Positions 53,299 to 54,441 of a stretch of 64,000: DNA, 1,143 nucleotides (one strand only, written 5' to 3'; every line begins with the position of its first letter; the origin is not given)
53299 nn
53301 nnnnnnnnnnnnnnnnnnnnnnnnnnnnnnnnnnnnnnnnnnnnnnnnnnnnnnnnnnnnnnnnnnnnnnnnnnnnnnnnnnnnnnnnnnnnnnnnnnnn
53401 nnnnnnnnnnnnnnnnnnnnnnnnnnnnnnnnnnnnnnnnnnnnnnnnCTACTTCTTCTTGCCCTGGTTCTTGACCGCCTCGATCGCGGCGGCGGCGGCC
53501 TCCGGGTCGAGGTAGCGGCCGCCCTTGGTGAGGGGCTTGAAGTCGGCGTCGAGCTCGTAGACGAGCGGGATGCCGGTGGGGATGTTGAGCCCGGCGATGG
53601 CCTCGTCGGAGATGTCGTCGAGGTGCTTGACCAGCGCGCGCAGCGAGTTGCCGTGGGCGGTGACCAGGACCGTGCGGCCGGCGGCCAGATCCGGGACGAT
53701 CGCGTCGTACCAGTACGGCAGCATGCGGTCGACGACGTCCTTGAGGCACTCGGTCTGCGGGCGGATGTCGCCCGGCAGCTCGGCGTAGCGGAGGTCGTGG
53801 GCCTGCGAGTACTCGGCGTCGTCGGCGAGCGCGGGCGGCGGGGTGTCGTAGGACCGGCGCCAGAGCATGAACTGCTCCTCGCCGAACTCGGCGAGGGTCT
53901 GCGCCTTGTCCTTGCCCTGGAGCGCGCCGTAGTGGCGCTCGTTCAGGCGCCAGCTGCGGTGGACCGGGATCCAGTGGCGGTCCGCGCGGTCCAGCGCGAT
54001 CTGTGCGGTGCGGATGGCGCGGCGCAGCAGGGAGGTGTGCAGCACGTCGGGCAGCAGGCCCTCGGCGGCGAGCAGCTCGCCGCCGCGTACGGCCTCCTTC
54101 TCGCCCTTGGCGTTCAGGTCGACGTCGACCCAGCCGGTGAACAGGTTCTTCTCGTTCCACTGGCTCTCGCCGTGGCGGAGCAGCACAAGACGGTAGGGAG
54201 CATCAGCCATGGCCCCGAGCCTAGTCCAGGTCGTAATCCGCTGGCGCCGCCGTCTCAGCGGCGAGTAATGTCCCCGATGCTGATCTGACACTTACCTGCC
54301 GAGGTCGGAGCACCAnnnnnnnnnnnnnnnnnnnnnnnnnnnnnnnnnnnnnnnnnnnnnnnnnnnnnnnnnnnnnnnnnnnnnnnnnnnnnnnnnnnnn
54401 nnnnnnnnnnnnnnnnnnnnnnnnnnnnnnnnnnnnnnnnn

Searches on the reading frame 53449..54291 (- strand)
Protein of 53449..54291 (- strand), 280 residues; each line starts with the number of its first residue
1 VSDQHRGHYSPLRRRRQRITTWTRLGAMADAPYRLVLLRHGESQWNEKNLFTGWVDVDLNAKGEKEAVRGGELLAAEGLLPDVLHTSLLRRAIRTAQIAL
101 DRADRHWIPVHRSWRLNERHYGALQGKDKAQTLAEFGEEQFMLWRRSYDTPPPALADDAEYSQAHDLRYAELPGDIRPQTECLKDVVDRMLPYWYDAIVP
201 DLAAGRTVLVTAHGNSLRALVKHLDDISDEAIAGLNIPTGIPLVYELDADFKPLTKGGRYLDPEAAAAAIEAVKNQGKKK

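Call 12: search_protein_families(library=pfam, proteins=[window:53449-54291:-], max_evalue=0.01)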
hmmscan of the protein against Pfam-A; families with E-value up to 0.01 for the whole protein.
window:53449-54291:- (280 aa): 1 family
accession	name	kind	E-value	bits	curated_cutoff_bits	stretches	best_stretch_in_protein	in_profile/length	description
PF00300.27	His_Phos_1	-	2.8e-32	112.4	21.7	2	35-154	1-115/194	Histidine phosphatase superfamily (branch 1)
